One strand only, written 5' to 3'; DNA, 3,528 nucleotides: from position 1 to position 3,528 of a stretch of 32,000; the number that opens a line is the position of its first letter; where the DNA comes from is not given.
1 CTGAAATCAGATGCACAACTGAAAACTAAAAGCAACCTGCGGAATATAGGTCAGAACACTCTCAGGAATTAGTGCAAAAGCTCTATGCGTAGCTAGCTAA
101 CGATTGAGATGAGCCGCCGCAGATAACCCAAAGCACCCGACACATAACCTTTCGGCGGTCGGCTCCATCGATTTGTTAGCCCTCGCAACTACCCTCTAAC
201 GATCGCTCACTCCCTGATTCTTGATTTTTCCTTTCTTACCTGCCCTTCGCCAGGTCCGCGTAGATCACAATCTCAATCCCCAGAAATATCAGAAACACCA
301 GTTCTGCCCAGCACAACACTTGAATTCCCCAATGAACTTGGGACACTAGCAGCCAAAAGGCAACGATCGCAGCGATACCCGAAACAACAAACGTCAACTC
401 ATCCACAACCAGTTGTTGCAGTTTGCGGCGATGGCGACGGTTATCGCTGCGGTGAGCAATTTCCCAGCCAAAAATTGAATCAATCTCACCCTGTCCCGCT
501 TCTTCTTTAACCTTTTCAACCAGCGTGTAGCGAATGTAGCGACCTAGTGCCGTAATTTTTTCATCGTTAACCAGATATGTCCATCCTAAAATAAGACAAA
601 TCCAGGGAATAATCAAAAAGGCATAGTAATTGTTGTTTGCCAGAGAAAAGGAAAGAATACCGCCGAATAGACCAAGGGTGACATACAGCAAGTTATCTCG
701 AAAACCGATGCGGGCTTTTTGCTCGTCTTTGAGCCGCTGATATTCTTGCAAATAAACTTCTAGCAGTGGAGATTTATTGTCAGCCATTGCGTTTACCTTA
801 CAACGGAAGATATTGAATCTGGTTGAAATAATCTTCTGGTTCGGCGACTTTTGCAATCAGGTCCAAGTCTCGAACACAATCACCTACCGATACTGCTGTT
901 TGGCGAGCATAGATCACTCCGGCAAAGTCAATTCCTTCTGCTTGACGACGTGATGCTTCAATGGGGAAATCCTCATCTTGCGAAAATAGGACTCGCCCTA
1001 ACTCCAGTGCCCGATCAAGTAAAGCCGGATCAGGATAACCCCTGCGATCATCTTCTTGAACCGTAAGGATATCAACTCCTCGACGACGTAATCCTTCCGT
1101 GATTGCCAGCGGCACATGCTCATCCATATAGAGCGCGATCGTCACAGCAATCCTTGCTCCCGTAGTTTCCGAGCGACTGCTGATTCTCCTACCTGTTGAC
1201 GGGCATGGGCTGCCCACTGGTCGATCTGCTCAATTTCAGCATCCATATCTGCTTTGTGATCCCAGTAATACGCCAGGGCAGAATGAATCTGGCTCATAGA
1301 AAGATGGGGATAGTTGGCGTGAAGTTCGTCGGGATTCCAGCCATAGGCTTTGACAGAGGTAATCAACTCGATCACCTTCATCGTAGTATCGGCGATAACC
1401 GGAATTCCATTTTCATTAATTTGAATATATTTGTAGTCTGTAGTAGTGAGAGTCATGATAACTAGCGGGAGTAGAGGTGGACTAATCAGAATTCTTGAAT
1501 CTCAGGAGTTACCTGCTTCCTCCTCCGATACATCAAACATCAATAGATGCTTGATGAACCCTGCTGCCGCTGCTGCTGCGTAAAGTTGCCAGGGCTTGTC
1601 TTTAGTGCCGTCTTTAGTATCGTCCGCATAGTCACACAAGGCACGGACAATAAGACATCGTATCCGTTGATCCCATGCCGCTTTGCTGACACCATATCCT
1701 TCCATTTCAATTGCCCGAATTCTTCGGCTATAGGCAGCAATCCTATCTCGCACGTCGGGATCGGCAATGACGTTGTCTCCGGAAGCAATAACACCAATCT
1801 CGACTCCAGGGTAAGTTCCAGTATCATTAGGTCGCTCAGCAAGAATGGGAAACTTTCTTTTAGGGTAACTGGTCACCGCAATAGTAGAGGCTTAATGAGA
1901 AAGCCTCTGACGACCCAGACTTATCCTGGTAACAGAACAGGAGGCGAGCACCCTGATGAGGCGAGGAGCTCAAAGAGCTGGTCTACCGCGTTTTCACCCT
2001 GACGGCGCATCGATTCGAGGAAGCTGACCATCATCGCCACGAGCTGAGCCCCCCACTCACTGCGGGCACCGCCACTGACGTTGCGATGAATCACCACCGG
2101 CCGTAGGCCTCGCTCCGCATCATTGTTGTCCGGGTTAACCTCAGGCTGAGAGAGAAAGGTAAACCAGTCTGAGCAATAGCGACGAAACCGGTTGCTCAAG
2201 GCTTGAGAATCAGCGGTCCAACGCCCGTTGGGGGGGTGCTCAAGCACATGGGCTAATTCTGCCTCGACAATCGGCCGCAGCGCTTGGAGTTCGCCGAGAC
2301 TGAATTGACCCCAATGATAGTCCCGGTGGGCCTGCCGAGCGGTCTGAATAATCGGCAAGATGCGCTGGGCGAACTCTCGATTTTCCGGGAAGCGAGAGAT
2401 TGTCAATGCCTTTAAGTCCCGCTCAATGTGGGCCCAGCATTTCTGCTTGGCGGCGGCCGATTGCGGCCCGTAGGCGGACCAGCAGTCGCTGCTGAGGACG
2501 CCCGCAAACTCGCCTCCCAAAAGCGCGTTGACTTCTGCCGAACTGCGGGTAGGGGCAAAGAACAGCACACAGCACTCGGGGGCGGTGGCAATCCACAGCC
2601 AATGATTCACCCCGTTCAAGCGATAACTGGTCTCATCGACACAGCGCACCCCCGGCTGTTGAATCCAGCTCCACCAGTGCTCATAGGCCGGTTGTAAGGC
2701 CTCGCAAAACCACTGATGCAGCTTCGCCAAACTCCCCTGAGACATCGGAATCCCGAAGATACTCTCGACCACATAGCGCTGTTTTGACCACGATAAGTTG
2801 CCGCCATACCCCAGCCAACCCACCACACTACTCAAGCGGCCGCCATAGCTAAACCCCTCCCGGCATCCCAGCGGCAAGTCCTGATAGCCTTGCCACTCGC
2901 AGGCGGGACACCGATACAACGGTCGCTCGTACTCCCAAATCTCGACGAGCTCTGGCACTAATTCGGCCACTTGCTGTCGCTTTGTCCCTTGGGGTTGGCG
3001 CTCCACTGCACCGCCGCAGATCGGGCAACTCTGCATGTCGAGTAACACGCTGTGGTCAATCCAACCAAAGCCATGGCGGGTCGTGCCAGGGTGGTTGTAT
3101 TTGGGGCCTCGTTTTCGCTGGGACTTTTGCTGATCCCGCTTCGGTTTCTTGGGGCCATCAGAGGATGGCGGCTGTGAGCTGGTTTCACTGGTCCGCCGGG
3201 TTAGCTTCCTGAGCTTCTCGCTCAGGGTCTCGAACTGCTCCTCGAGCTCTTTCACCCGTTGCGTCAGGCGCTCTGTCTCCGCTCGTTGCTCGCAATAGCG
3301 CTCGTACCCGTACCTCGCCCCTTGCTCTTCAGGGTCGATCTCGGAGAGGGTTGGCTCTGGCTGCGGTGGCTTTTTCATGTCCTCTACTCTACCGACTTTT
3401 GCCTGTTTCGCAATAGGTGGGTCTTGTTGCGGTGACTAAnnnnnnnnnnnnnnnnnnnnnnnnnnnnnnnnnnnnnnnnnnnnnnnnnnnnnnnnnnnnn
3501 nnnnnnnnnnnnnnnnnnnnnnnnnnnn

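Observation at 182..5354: Apparent four-gene cassette: phosphorylase-like effector remnant + DUF433 + PIN-like DUF5615 + 4-TM protein, a candidate undescribed conflict/defence module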

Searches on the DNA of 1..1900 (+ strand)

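Call 13: search_dna_similar(query=window:1-1900:+, collection=plasmids, mode=distant, max_rows=15)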
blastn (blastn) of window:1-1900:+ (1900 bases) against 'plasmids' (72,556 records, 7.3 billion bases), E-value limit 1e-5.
Records with a match: 5; places in all: 7; records where one place covers at least 80% of the query: 0.
Best place of each record, by identity: 60-80% 5.
By first word of the organism name: Nostoc 2; Leptolyngbya 2; Calothrix 1.
By predicted mobility (MOB-suite, as given by PLSDB): non-mobilizable 3; mobilizable 2.
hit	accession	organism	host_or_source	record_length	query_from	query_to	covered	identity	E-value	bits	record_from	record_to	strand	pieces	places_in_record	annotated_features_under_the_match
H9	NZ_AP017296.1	Nostoc sp. NIES-3756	-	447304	254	763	27%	67.3%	6e-38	167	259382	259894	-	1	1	hypothetical protein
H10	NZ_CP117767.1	Nostoc sp. UHCC 0926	whole organism,lichen surface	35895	236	712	25%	67.2%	1e-28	137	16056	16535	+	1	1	hypothetical protein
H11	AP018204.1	Leptolyngbya boryana NIES-2135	-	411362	250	712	24%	68.5%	6e-38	167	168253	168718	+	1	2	integral membrane protein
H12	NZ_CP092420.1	Leptolyngbya boryana IU 594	-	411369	250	712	24%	68.5%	6e-38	167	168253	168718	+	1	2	hypothetical protein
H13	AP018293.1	Calothrix sp. NIES-4105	-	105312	342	765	22%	70.2%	3e-42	181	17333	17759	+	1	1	integral membrane protein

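Call 14: get_annotated_region(hit=H13, flank=4000)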
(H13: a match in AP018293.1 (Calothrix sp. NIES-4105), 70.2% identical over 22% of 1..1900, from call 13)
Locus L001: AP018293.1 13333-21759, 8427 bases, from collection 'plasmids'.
description: Calothrix sp. NIES-4105 plasmid plasmid3 DNA, complete genome
organism: Calothrix sp. NIES-4105 (NCBI taxid 2005463)
taxonomy: Bacteria; Cyanobacteriota; Cyanophyceae; Nostocales; Calotrichaceae; Calothrix; Calothrix sp. NIES-4105
host: -; source: -; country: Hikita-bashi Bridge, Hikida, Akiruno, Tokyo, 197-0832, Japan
typing (MOB-suite, as given by PLSDB): mobilizable; relaxase MOBP
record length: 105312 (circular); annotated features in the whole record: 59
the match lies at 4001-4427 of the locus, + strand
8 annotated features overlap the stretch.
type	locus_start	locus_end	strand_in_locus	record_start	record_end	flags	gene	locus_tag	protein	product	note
CDS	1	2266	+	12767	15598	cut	-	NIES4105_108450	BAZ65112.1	hypothetical protein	-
CDS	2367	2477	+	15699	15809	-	-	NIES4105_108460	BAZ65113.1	hypothetical protein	-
CDS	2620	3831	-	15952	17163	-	-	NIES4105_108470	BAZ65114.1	purine phosphorylases family protein 1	-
CDS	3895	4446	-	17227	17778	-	-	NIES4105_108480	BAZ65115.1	integral membrane protein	-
CDS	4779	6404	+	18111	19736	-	-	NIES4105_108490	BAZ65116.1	putative nucleoside phosphorylase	-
CDS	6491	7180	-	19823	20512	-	-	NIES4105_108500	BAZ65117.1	hypothetical protein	-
CDS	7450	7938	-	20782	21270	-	-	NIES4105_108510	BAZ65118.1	hypothetical protein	-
CDS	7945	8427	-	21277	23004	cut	-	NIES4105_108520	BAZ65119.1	putative ThiF family protein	-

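Call 15: get_annotated_region(hit=H9, flank=4000)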
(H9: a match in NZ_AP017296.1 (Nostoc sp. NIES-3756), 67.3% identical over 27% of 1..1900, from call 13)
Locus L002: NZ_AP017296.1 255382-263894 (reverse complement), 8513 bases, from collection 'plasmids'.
description: Nostoc sp. NIES-3756 plasmid pNOS3756_1, complete sequence
organism: Nostoc sp. NIES-3756 (NCBI taxid 1751286)
taxonomy: Bacteria; Cyanobacteriota; Cyanophyceae; Nostocales; Nostocaceae; Nostoc; Nostoc sp. NIES-3756
host: -; source: -; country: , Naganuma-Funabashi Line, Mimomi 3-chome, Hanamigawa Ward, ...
typing (MOB-suite, as given by PLSDB): non-mobilizable
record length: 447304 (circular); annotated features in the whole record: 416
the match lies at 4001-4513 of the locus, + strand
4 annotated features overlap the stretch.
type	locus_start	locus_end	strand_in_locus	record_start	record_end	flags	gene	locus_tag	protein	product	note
CDS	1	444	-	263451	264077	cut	-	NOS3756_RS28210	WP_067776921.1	recombinase family protein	GO:0006310 - DNA recombination [Evidence IEA]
CDS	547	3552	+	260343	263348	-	-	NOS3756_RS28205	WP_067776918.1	Tn3 family transposase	-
CDS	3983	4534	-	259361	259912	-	-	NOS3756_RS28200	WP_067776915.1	hypothetical protein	-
CDS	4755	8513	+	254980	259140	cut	-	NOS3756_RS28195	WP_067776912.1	hypothetical protein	-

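Call 16: get_annotated_region(hit=H11, flank=4000)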
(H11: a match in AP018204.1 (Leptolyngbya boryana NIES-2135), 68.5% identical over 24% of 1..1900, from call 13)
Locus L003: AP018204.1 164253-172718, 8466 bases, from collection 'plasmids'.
description: Leptolyngbya boryana NIES-2135 plasmid plasmid1 DNA, complete genome
organism: Leptolyngbya boryana NIES-2135 (NCBI taxid 1973484)
taxonomy: Bacteria; Cyanobacteriota; Cyanophyceae; Leptolyngbyales; Leptolyngbyaceae; Leptolyngbya; Leptolyngbya boryana; Leptolyngbya boryana NIES-2135
host: -; source: -; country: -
typing (MOB-suite, as given by PLSDB): non-mobilizable
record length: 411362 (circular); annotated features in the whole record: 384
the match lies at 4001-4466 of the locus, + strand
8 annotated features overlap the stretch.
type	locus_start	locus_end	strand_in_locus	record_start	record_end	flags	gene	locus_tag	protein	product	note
CDS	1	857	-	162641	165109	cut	-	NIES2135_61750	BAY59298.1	hypothetical protein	-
CDS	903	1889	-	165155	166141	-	-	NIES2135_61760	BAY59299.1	AAA ATPase central domain-containing protein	-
CDS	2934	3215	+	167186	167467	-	-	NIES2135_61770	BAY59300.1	hypothetical protein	-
CDS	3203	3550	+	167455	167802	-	-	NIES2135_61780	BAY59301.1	hypothetical protein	-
CDS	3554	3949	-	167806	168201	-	-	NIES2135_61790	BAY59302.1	hypothetical protein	-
CDS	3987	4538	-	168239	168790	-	-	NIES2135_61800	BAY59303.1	integral membrane protein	-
CDS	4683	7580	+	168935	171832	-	-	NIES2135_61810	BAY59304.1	hypothetical protein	-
CDS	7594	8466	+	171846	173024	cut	-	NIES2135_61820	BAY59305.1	tetratricopeptide TPR_2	-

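Call 17: get_annotated_region(hit=H10, flank=4000)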
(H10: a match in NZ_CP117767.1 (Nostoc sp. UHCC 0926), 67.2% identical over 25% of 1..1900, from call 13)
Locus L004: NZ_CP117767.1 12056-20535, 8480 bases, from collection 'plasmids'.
description: Nostoc sp. UHCC 0926 plasmid pn6, complete sequence
organism: Nostoc sp. UHCC 0926 (NCBI taxid 3025190)
taxonomy: Bacteria; Cyanobacteriota; Cyanophyceae; Nostocales; Nostocaceae; Nostoc; Nostoc sp. UHCC 0926
host: -; source: whole organism,lichen surface; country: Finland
typing (MOB-suite, as given by PLSDB): mobilizable; replicon rep_cluster_1622; relaxase MOBP
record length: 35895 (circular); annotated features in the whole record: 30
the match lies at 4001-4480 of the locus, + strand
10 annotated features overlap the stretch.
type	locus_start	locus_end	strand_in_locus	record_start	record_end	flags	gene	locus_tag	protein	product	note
CDS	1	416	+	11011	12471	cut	-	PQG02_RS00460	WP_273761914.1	hypothetical protein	-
CDS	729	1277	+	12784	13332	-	-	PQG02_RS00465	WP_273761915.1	response regulator transcription factor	GO:0000160 - phosphorelay signal transduction system [Evidence IEA]; GO:0006355 - regulation of DNA-templated ...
CDS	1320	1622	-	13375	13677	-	-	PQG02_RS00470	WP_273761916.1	hypothetical protein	-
CDS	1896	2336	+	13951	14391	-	-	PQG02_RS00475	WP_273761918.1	helix-turn-helix domain-containing protein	-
CDS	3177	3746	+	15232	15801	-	-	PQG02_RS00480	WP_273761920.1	site-specific integrase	GO:0015074 - DNA integration [Evidence IEA]; GO:0006310 - DNA recombination [Evidence IEA]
CDS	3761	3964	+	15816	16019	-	-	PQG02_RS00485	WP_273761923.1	hypothetical protein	-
CDS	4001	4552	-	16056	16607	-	-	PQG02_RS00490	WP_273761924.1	hypothetical protein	-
CDS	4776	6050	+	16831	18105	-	-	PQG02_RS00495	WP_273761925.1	5'-methylthioadenosine/S-adenosylhomocysteine nucleosidase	-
CDS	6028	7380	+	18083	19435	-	-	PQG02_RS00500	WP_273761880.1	protelomerase family protein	-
CDS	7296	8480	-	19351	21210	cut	-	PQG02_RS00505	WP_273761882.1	GTPase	-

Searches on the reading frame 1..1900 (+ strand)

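Call 18: search_protein_families(library=pfam, max_evalue=0.001, proteins=[L001:2620-3831:-, L001:4779-6404:+, L002:4755-8513:+, L003:2934-3215:+, L003:3203-3550:+, L003:3554-3949:-, L003:4683-7580:+, L004:4776-6050:+, L004:3761-3964:+, L001:6491-7180:-])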
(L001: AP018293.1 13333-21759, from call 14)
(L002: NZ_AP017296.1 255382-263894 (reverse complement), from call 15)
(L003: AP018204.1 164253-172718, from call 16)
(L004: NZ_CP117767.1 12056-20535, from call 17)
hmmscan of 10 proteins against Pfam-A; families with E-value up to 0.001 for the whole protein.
L001:2620-3831:- (403 aa): 1 family
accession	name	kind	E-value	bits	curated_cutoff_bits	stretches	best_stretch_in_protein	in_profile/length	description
PF01048.26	PNP_UDP_1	-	8.9e-26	91.2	25.1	1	32-266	2-228/233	Phosphorylase superfamily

L001:4779-6404:+ (541 aa): 2 families
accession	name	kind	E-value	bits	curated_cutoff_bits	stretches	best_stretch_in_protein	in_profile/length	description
PF18145.6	SAVED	-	1.5e-35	123.1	26.2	1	342-525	13-190/190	SMODS-associated and fused to various effectors sensor domain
PF01048.26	PNP_UDP_1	-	1e-20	74.6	25.1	1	8-242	2-217/233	Phosphorylase superfamily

L002:4755-8513:+ (1253 aa): 12 families
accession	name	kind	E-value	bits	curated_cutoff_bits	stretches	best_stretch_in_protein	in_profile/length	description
PF20698.3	PIN-TPR-GreABC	-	5.9e-27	95.1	27.8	1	1082-1223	1-137/138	PIN domain associated with the TPR-GreAB-C-PIN system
PF13428.12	TPR_14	-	2.2e-15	56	23.5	0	364-404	3-43/44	Tetratricopeptide repeat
PF14559.12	TPR_19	-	1.9e-12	47.7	25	0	346-404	9-67/68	Tetratricopeptide repeat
PF07719.23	TPR_2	-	7.7e-10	38.6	27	0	330-360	3-33/34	Tetratricopeptide repeat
PF01048.26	PNP_UDP_1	-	2e-08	34.4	25.1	1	6-140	5-140/233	Phosphorylase superfamily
PF13432.12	TPR_16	-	1.5e-06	29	32.7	0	492-555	8-63/65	Tetratricopeptide repeat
PF13174.12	TPR_6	-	6.4e-06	26.9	26.3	0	739-761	8-30/33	Tetratricopeptide repeat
PF12895.13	ANAPC3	-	1.8e-05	25.4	27.2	0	712-772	3-63/82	Anaphase-promoting complex, cyclosome, subunit 3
PF14853.12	Fis1_TPR_C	-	7.7e-05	23.2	25.3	0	367-402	6-41/53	Fis1 C-terminal tetratricopeptide repeat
PF25064.1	ARM_TT21_5th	-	7.8e-05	23.4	27.8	0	635-713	8-85/117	TT21 fifth ARM repeats domain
PF00515.34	TPR_1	-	8.4e-05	22.7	27.8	0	329-360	2-33/34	Tetratricopeptide repeat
PF13424.12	TPR_12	-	0.00088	19.9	30.1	0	331-389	6-72/77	Tetratricopeptide repeat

L003:2934-3215:+ (93 aa): 0 families

L003:3203-3550:+ (115 aa): 0 families

L003:3554-3949:- (131 aa): 1 family
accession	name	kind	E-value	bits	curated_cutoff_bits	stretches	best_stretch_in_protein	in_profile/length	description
PF11535.13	Calci_bind_CcbP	-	4.3e-35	120.8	21.5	1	13-109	1-97/105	Calcium binding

L003:4683-7580:+ (965 aa): 3 families
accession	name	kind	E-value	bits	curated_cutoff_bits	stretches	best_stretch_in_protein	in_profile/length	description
PF01048.26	PNP_UDP_1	-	3.4e-42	144.9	25.1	2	4-246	2-232/233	Phosphorylase superfamily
PF13191.12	AAA_16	-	6.9e-07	30.4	32.6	1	574-688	2-142/167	AAA ATPase domain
PF20720.3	nSTAND3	-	0.00051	20.2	27.2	0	592-639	17-61/155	Novel STAND NTPase 3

L004:4776-6050:+ (424 aa): 1 family
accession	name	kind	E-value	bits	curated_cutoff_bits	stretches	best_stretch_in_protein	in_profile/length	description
PF01048.26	PNP_UDP_1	-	1.7e-24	87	25.1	1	5-241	3-232/233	Phosphorylase superfamily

L004:3761-3964:+ (67 aa): 0 families

L001:6491-7180:- (229 aa): 1 family
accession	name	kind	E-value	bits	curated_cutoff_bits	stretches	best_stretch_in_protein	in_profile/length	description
PF18144.7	SMODS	-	4.7e-06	27.4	26.5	1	3-110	29-146/164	Second Messenger Oligonucleotide or Dinucleotide Synthetase domain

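Call 79: search_protein_families(library=padloc, max_evalue=0.001, proteins=[L004:4776-6050:+, L001:2620-3831:-])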
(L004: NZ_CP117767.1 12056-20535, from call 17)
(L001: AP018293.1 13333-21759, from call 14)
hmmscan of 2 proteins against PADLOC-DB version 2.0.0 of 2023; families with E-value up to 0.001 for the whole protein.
L004:4776-6050:+ (424 aa): 2 families
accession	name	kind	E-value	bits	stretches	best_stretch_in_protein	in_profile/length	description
PDLC04726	PDC-M60C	-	7.6e-19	65.9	1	32-237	181-393/407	-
PDLC00759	Effector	-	3.1e-15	53.7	1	4-238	244-495/506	PN-superfamily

L001:2620-3831:- (403 aa): 2 families
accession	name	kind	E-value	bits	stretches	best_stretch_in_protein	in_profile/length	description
PDLC04726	PDC-M60C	-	7.6e-23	79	1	60-272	181-400/407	-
PDLC00759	Effector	-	3.2e-21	73.4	1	29-249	241-480/506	PN-superfamily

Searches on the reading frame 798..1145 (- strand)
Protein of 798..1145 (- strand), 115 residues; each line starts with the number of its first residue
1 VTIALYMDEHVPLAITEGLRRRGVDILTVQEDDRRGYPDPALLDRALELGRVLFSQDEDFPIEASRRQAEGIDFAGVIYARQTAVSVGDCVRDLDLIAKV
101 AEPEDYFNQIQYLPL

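Call 5: search_protein_families(library=pfam, max_evalue=0.01, proteins=[window:798-1145:-])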
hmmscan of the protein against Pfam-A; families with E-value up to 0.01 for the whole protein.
window:798-1145:- (115 aa): 2 families
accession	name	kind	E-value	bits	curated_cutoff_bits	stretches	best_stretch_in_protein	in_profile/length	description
PF18480.7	DUF5615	-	2.2e-11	44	23.8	1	5-82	3-77/110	Domain of unknown function (DUF5615)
PF18478.7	PIN_10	-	0.00013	22.4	26.2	1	5-61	3-63/84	PIN like domain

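Call 9: search_protein_families(library=ncbifam, max_evalue=0.01, proteins=[window:798-1145:-])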
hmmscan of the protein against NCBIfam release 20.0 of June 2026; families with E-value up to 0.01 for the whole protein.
window:798-1145:- (115 aa): 0 families

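Call 10: search_protein_families(library=padloc, max_evalue=0.01, proteins=[window:798-1145:-])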
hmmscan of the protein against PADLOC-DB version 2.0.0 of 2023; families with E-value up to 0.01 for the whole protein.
window:798-1145:- (115 aa): 0 families

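Call 82: search_protein_families(library=phrogs, max_evalue=0.01, proteins=[window:798-1145:-])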
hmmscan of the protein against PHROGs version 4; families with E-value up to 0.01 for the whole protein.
window:798-1145:- (115 aa): 1 family
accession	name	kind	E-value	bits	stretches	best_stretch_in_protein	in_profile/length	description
phrog_35177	-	unknown function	0.00026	21.9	1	3-63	3-62/120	-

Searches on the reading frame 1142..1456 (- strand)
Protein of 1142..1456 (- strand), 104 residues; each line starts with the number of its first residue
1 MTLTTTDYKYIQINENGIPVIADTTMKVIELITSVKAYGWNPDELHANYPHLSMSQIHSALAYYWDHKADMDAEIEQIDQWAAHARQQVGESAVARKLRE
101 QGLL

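Call 5: search_protein_families(library=pfam, max_evalue=0.01, proteins=[window:1142-1456:-])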
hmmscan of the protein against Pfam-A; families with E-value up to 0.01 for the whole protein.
window:1142-1456:- (104 aa): 1 family
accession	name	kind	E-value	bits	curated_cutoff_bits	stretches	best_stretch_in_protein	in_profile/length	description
PF04255.20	DUF433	-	2e-09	37.6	23.6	1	16-64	9-56/56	Protein of unknown function (DUF433)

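Call 8: find_encoding_contigs(protein=window:1142-1456:-, flank=10000, max_places=10)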
Protein window:1142-1456:- (104 aa): no gene with exactly this product is on record in the collection.

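Call 9: search_protein_families(library=ncbifam, max_evalue=0.01, proteins=[window:1142-1456:-])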
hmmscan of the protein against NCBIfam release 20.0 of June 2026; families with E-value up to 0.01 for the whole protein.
window:1142-1456:- (104 aa): 0 families

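Call 10: search_protein_families(library=padloc, max_evalue=0.01, proteins=[window:1142-1456:-])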
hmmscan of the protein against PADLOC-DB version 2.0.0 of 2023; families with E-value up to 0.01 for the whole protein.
window:1142-1456:- (104 aa): 0 families

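Call 82: search_protein_families(library=phrogs, max_evalue=0.01, proteins=[window:1142-1456:-])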
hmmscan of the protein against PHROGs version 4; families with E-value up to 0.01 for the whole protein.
window:1142-1456:- (104 aa): 1 family
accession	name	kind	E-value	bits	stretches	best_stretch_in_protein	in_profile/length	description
phrog_11928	-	unknown function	0.00062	20.6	1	17-65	16-63/74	-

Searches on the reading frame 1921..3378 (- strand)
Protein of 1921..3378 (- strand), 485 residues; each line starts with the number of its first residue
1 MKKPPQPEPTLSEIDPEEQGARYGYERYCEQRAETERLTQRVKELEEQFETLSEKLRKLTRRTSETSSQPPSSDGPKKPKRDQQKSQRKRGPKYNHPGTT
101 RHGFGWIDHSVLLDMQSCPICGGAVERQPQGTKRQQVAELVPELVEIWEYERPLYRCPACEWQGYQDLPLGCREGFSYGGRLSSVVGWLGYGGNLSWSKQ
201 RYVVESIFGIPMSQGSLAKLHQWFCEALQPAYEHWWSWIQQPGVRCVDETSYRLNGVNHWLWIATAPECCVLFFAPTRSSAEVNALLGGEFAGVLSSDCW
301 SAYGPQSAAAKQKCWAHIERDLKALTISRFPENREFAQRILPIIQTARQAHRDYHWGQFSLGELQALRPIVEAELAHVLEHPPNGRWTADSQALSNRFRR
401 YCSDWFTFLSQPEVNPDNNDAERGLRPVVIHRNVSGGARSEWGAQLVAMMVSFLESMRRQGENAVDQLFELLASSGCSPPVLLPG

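Call 5: search_protein_families(library=pfam, max_evalue=0.01, proteins=[window:1921-3378:-])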
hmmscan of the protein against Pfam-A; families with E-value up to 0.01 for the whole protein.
window:1921-3378:- (485 aa): 4 families
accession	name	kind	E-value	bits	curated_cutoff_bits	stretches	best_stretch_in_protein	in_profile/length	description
PF03050.20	DDE_Tnp_IS66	-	5.7e-33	115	23.1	1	181-445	7-283/284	Transposase IS66 family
PF20042.4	DUF6444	-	2.5e-08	34.9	27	1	29-101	12-84/85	Family of unknown function (DUF6444)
PF13005.12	zf-IS66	-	4.8e-06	27.3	27.3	1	117-161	3-46/46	zinc-finger binding domain of transposase IS66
PF05549.16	Allexi_40kDa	-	0.003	17.6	26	1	31-107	109-184/271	Allexivirus 40kDa protein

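Call 9: search_protein_families(library=ncbifam, max_evalue=0.01, proteins=[window:1921-3378:-])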
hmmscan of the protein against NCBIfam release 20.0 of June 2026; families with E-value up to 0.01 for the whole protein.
window:1921-3378:- (485 aa): 2 families
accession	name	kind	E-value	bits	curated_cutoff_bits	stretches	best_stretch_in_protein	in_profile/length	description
NF033517.1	transpos_IS66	equivalog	2.9e-80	270.2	180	1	95-473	3-385/387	IS66 family transposase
NF033587.1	transpos_IS6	equivalog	0.0097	15.6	125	0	220-269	44-94/202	IS6 family transposase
